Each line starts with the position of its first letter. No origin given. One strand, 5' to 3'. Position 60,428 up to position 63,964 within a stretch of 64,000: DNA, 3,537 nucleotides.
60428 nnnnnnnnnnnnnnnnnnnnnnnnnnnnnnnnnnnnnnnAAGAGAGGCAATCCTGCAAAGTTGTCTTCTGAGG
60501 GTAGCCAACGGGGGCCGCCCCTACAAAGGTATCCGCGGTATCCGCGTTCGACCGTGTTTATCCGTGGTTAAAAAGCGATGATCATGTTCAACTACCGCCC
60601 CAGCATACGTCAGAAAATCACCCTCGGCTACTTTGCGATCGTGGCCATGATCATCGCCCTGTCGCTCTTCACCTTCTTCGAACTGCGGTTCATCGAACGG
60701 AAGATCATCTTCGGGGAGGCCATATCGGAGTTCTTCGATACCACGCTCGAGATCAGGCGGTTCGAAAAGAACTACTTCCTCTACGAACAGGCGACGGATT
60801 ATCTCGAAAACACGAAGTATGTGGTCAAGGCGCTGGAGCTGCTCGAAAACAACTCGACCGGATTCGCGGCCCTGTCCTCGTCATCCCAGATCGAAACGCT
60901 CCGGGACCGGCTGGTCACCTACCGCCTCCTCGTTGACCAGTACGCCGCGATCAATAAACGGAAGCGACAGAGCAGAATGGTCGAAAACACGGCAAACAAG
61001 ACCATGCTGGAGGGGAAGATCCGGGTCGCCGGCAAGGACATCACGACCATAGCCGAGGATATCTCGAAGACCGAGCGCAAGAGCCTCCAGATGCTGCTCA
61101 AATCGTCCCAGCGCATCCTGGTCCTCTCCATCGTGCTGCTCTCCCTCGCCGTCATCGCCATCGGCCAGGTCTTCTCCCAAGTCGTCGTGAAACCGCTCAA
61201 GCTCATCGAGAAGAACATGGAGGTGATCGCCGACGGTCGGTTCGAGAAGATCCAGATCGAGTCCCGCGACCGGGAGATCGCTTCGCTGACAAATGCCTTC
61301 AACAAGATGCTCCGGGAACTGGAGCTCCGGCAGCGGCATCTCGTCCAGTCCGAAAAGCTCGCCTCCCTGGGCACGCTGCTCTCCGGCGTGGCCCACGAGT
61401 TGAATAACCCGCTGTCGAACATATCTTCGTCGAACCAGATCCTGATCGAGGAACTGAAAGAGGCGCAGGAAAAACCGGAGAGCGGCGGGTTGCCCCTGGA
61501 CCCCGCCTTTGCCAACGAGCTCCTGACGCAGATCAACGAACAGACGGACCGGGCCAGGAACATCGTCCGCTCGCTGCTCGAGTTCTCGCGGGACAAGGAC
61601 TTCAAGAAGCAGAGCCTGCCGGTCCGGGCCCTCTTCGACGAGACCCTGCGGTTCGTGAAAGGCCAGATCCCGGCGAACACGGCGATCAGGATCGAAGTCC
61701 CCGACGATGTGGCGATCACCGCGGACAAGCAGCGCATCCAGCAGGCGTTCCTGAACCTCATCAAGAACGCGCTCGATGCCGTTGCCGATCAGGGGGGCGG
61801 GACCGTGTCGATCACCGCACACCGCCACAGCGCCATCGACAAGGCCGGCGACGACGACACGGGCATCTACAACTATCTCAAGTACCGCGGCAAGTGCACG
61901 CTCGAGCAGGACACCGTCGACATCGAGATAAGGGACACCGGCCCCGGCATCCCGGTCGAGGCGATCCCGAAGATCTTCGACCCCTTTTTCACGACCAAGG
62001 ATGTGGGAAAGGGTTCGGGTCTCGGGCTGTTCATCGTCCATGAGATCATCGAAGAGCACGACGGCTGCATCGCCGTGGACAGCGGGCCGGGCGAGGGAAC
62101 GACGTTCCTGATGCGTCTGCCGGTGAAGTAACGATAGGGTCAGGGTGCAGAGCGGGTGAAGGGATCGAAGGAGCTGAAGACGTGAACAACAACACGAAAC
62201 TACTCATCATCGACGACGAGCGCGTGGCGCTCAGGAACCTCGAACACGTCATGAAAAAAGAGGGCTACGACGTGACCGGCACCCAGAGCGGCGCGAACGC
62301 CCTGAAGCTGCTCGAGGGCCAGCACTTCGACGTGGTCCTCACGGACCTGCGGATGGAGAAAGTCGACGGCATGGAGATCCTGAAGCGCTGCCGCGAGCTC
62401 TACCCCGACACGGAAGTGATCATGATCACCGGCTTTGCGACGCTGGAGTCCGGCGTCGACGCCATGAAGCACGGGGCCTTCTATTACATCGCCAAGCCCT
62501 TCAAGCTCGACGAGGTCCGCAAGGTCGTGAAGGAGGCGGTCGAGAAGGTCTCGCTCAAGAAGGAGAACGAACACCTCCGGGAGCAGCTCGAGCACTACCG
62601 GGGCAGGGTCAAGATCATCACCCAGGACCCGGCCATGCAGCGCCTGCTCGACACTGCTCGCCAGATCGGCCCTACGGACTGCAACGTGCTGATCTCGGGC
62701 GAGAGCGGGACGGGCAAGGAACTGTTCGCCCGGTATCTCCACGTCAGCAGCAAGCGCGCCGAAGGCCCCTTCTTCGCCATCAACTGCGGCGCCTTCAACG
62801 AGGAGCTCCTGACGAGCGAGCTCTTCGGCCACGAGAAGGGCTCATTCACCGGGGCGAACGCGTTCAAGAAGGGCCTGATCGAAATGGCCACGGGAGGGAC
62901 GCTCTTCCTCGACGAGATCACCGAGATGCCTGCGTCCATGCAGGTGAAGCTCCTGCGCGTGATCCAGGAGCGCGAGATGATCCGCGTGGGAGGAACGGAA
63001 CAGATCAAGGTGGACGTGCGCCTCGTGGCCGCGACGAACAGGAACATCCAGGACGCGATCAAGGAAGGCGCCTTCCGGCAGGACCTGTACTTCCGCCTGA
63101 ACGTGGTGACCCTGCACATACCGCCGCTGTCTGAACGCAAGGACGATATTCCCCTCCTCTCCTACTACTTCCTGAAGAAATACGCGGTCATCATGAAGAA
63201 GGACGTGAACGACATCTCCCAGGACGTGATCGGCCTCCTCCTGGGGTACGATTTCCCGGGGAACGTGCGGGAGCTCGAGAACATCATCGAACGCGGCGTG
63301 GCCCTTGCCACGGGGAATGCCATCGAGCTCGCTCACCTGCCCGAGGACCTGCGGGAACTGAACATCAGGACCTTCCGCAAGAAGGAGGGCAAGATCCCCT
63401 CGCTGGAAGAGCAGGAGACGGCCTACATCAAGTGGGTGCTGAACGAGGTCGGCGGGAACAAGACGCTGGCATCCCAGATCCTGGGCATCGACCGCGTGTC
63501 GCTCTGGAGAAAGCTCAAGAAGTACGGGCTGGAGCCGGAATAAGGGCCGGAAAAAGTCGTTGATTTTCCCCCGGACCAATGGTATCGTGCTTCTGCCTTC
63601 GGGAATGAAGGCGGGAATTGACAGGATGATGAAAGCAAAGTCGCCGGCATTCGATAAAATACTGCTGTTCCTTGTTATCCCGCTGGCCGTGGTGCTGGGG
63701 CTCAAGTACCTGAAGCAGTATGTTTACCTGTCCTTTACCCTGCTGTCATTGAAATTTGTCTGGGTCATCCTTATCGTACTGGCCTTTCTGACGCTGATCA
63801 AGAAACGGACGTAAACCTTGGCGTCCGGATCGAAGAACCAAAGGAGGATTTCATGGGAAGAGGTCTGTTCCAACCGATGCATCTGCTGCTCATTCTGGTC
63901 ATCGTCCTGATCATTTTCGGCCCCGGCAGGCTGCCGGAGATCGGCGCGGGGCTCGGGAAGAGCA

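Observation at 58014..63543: Putative signal-controlled proteolysis operon: REC-Lon, EKNYFLY sensor kinase, sigma54 activator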

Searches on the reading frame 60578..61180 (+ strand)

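Call 55: search_protein_families(library=pfam, proteins=[window:60578-61180:+], max_evalue=10)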
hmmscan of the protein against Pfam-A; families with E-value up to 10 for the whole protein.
window:60578-61180:+ (201 aa): 1 family
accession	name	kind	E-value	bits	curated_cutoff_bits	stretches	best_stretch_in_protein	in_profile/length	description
PF02683.22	DsbD_TM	-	0.12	12.1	27.1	1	10-38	77-105/219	Cytochrome C biogenesis protein transmembrane domain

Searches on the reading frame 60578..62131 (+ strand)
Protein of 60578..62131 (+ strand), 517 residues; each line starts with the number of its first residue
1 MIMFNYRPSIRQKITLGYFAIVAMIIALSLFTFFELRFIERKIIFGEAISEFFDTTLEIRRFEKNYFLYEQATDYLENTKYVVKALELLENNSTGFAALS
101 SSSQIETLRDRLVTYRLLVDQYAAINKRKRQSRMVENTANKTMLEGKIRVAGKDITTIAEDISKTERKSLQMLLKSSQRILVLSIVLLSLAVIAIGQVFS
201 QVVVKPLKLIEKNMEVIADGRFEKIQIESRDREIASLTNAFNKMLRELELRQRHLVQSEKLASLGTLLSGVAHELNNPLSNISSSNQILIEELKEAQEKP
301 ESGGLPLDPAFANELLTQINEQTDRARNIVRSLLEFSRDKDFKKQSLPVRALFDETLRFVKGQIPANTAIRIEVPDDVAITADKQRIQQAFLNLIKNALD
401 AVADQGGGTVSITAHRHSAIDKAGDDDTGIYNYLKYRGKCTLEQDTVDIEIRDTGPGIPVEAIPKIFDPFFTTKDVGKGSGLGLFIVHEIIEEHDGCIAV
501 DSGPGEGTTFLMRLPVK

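Call 3: search_protein_families(library=pfam, proteins=[window:60578-62131:+], max_evalue=0.01)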
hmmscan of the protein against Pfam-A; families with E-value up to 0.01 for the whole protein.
window:60578-62131:+ (517 aa): 4 families
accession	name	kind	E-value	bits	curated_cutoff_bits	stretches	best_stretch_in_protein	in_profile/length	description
PF02518.31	HATPase_c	-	2.2e-26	92.9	26.4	1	383-516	2-109/111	Histidine kinase-, DNA gyrase B-, and HSP90-like ATPase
PF00512.31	HisKA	-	6.1e-11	42.7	26.9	1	264-338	2-62/66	His Kinase A (phospho-acceptor) domain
PF00672.30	HAMP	-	7.8e-07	29.8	25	1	200-249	3-52/53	HAMP domain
PF13581.12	HATPase_c_2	-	0.00059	20.3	27.4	1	437-513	59-126/127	Histidine kinase-like ATPase domain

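Call 8: search_protein_families(library=ncbifam, proteins=[window:60578-62131:+], max_evalue=0.001)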
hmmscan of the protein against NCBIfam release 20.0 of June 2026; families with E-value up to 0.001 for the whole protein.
window:60578-62131:+ (517 aa): 82 families (the best 25 are shown)
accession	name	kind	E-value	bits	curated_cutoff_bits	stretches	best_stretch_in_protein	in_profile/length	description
NF008468.0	PRK11360.1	equivalog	1.7e-48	165.4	646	2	251-418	383-536/616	two-component system sensor histidine kinase AtoS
NF010411.0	PRK13837.1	equivalog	3e-46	157.9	647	1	249-516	435-675/828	two-component system VirA-like sensor kinase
NF046026.1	HisKinCckACaul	equivalog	1.2e-42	145.9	1000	1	254-517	292-533/678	cell cycle histidine kinase CckA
NF046020.1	HisKinCckABruc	equivalog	1.4e-42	145.6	1000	1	253-515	469-706/868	cell cycle histidine kinase CckA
NF038348.1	T2SS_HK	subfamily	4.9e-41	140.8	450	3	440-517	497-574/574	histidine kinase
NF007688.0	PRK10364.1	equivalog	2.7e-40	138.5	479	2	443-517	380-452/460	two-component system sensor histidine kinase ZraS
NF052574.1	HisKinEspCMyxo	equivalog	1.4e-38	132.6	1200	2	447-515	568-636/785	serine histidine kinase EspC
NF052573.1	HisKinEspAMyxo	equivalog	2.3e-35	121.8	1400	1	243-515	363-610/755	serine histidine kinase EspA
NF008312.0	PRK11100.1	equivalog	9.2e-35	120.4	356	2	162-434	166-417/477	two-component system sensor histidine kinase CreC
NF047497.1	HK_LIC_12097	equivalog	5.4e-34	117.5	500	2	232-416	119-293/367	LIC_12097 family sensor histidine kinase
NF010076.0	PRK13557.1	subfamily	1.2e-32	113.1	631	1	254-516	153-394/540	histidine kinase famiy protein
NF033092.0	HK_WalK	equivalog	2.5e-30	105.6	725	3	441-516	515-594/594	cell wall metabolism sensor histidine kinase WalK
NF046044.1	PnpS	equivalog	6.8e-30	104.3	400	1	271-515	177-390/390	two-component system histidine kinase PnpS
NF047466.1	hybrid_RR_LvrB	exception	8.3e-28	97.6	500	1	253-516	141-376/377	hybrid histidine kinase/response regulator LvrB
NF006800.0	PRK09303.1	equivalog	9.1e-27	94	342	2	247-416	134-301/383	histidine kinase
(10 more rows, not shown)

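Call 66: search_protein_families(library=padloc, proteins=[window:60578-62131:+], max_evalue=0.001)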
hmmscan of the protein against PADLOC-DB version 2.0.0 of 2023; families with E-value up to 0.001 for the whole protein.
window:60578-62131:+ (517 aa): 0 families

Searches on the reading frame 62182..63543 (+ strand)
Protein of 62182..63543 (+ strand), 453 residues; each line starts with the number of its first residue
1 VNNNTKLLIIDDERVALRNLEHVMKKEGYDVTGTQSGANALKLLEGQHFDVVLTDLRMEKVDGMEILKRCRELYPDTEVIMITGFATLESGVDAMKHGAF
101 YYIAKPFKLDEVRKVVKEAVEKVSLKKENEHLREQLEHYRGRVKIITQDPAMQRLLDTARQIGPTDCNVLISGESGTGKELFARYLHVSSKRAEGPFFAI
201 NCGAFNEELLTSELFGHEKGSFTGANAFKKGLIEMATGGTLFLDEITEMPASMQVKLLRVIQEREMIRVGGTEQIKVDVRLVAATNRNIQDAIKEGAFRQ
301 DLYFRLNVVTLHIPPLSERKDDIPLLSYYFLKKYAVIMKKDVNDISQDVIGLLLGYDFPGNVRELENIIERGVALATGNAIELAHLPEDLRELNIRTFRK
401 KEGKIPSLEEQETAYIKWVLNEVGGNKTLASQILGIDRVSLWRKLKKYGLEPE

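Call 3: search_protein_families(library=pfam, proteins=[window:62182-63543:+], max_evalue=0.01)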
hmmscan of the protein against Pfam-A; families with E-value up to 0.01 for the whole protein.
window:62182-63543:+ (453 aa): 11 families
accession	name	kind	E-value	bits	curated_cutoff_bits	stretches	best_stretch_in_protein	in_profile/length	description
PF00158.32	Sigma54_activat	-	2.1e-71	239.5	20.2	1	145-311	1-167/168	Sigma-54 interaction domain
PF00072.30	Response_reg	-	5.3e-29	101.1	30.2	1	8-116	2-110/111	Response regulator receiver domain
PF25601.1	AAA_lid_14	-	1.9e-24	85.7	27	1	318-394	2-78/87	AAA+ ATPase lid domain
PF14532.12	Sigma54_activ_2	-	6.7e-23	81.9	25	1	150-316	5-138/138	Sigma-54 interaction domain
PF02954.25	HTH_8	-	5.6e-13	48.8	22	1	407-448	1-42/42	Bacterial regulatory protein, Fis family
PF07728.20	AAA_5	-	1.4e-10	41.8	22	1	168-288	1-124/139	AAA domain (dynein-related subfamily)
PF01078.27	Mg_chelatase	-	2.2e-05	24.4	20.3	1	224-287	93-158/207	Magnesium chelatase, subunit ChlI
PF00493.29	MCM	-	0.00037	20.1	23.3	1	165-286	56-172/224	MCM P-loop domain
PF00004.35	AAA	-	0.00064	20.6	21.2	1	169-294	1-115/131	ATPase family associated with various cellular activities (AAA)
PF13191.12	AAA_16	-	0.0067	17.4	32.6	0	152-217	9-81/167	AAA ATPase domain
PF07724.20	AAA_2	-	0.0072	16.8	27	0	168-291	5-129/166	AAA domain (Cdc48 subfamily)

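Call 8: search_protein_families(library=ncbifam, proteins=[window:62182-63543:+], max_evalue=0.001)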
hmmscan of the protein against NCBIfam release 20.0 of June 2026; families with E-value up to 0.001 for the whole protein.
window:62182-63543:+ (453 aa): 121 families (the best 25 are shown)
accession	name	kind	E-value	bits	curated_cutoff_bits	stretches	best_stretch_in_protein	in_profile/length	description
NF008469.0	PRK11361.1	equivalog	6.3e-143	476.8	714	1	1-452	1-458/461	acetoacetate metabolism transcriptional regulator AtoC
TIGR01818.1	ntrC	equivalog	2.4e-122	409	558.6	1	8-417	2-408/463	nitrogen regulation protein NR(I)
NF007689.0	PRK10365.1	equivalog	3e-119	398.7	760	1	3-446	4-440/441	sigma-54-dependent response regulator transcription factor ZraR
NF011695.0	PRK15115.1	equivalog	3.3e-113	378.8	763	1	3-451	5-439/445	two-component system response regulator GlrR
TIGR02915.1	PEP_resp_reg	equivalog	3.6e-113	378.8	502.6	1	7-450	1-444/445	PEP-CTERM-box response regulator transcription factor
NF051870.1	NAssimRespRegNtrX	equivalog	3.2e-111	372.4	600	1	6-450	3-452/452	nitrogen assimilation response regulator NtrX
NF049963.1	RespRegFlgRCampy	domain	1.8e-105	353.3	750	1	8-450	4-429/429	fla regulon two-component system response regulator FlgR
NF041552.1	TF_PrdR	equivalog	2.7e-105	352.9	795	1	118-449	246-577/577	sigma-54 dependent transcriptional regulator PrdR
NF008176.1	PRK10923.1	equivalog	9.1e-100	334.4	620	1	6-395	5-390/469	nitrogen regulation protein NR(I)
TIGR01817.1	nifA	equivalog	1e-99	334.8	528.85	1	117-386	172-438/534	nif-specific transcriptional activator NifA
NF050807.1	TransRegFlbDCaul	equivalog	1.3e-98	330.8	750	1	6-449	2-439/454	sigma-54-dependent transcriptional regulator FlbD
NF041946.1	LuxO_transreg_Vib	equivalog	1.5e-98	330.6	800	1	28-402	20-392/463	quorum-sensing sigma-54 dependent transcriptional regulator LuxO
NF038308.1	RNA_repair_RtcR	equivalog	4.7e-91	306.2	650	1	87-449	122-517/530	RNA repair transcriptional activator RtcR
NF003451.0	PRK05022.1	equivalog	3.1e-90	303.3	476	1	93-451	133-511/512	nitric oxide reductase transcriptional regulator NorR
TIGR02329.1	propionate_PrpR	equivalog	2.5e-87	293.7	499.2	1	92-447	160-526/526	propionate catabolism operon regulatory protein PrpR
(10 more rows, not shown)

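Call 66: search_protein_families(library=padloc, proteins=[window:62182-63543:+], max_evalue=0.001)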
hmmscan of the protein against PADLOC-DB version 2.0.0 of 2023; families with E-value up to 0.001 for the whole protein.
window:62182-63543:+ (453 aa): 3 families
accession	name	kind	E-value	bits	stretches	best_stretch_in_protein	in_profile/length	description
PDLC01995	RtcR_PspF2--CARF_AAA_HTH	-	3.5e-108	360.8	1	115-451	139-481/481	-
PDLC01994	RtcR_PspF1--CARF_AAA_HTH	-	7e-52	175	1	117-384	133-396/468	-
PDLC01993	RtcR--CARF_AAA_HTH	-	2.5e-49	166.1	1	142-397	179-443/523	-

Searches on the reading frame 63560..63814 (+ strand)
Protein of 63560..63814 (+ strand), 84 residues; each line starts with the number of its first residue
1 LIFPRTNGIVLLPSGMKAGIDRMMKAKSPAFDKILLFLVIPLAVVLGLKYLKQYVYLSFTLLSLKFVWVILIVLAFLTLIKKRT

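Call 3: search_protein_families(library=pfam, proteins=[window:63560-63814:+], max_evalue=0.01)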
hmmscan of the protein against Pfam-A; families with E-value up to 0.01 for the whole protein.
window:63560-63814:+ (84 aa): 0 families

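Call 8: search_protein_families(library=ncbifam, proteins=[window:63560-63814:+], max_evalue=0.001)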
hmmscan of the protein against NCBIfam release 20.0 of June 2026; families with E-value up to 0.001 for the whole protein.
window:63560-63814:+ (84 aa): 0 families

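Call 55: search_protein_families(library=pfam, proteins=[window:63560-63814:+], max_evalue=10)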
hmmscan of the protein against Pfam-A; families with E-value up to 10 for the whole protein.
window:63560-63814:+ (84 aa): 1 family
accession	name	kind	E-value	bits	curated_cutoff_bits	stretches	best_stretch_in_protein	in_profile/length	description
PF22852.1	SoxE_N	-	0.041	14.2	27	1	24-58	1-35/48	Sulfocyanin, N-terminal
